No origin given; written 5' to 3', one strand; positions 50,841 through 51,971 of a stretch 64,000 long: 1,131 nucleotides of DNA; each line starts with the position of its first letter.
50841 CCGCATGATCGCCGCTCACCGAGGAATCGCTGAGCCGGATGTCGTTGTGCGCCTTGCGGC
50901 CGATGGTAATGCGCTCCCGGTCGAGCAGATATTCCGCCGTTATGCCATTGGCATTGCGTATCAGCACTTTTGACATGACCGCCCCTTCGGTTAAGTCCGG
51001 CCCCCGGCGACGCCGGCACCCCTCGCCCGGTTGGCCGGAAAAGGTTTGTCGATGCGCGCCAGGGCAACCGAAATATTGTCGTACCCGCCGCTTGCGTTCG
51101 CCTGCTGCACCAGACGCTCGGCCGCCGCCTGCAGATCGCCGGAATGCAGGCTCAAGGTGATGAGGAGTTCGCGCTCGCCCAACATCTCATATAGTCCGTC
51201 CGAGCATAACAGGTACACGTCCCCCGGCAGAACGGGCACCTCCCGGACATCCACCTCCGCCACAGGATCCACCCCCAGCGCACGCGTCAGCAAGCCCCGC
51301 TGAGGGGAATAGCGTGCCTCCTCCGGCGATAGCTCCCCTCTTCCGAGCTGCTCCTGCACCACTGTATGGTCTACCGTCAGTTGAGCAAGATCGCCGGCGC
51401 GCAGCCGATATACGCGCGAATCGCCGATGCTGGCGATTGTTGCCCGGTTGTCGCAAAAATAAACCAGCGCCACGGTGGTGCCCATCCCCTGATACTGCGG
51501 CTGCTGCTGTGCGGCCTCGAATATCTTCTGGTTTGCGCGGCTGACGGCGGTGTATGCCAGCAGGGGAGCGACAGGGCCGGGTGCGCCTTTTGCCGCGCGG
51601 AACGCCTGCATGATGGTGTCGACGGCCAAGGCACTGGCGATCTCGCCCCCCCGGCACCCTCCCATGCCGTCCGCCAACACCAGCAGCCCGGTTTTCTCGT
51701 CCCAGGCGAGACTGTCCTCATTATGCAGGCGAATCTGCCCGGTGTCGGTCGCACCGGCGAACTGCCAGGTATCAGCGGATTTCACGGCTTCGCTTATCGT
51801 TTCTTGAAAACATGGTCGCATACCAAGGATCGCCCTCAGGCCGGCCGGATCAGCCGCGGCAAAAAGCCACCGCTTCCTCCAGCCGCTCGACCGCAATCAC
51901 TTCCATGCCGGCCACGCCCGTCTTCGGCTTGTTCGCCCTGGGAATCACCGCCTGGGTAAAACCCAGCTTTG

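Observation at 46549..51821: Mirror-duplicated Ser/Thr phospho-signalling island: two PP2C/dual-FHA operons flank a PEGA-kinase/lipoprotein operon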

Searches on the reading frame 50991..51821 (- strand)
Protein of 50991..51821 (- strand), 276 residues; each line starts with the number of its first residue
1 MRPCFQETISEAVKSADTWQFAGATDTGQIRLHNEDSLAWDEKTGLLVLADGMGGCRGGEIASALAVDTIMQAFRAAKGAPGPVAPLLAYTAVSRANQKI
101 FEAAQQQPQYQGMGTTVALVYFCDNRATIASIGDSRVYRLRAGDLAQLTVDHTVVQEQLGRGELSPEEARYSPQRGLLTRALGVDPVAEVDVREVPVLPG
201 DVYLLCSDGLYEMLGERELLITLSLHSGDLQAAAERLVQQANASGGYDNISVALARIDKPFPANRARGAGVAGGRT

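Call 3: search_protein_families(library=pfam, proteins=[window:50991-51821:-], max_evalue=0.1)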
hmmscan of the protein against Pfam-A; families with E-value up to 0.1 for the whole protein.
window:50991-51821:- (276 aa): 3 families
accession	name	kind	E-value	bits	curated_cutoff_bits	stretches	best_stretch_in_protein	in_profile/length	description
PF13672.11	PP2C_2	-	3e-19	69.8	24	1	32-218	10-182/209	Protein phosphatase 2C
PF07228.17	SpoIIE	-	1e-09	39.1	25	1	46-256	6-190/192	Stage II sporulation protein E (SpoIIE)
PF00481.26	PP2C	-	5.2e-09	36.6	20.3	2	89-157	77-145/255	Protein phosphatase 2C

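Call 4: search_protein_families(library=ncbifam, proteins=[window:50991-51821:-], max_evalue=0.1)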
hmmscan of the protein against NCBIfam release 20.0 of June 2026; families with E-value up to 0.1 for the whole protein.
window:50991-51821:- (276 aa): 2 families
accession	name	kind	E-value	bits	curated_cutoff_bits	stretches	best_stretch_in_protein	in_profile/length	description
NF033484.1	Stp1_PP2C_phos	equivalog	8.9e-70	234.8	230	1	25-255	2-231/232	Stp1/IreP family PP2C-type Ser/Thr phosphatase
NF011149.0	PRK14559.1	equivalog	1.3e-38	133.1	374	1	22-257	375-631/642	serine/threonine phosphatase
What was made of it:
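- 50991..51821 (-): PP2C-B, a 276-aa paralog of PP2C-A. It starts 28 nt after the radA stop and ends 14 nt before FHA-B. NF033484 234.8 bits (call 4).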

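Call 78: search_protein_families(library=padloc, proteins=[window:50991-51821:-], max_evalue=0.001)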
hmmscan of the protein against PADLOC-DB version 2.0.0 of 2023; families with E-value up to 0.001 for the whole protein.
window:50991-51821:- (276 aa): 1 family
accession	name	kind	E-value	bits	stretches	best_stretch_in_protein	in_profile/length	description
PDLC04518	PDC-M21C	-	4.1e-09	34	1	24-218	8-194/243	-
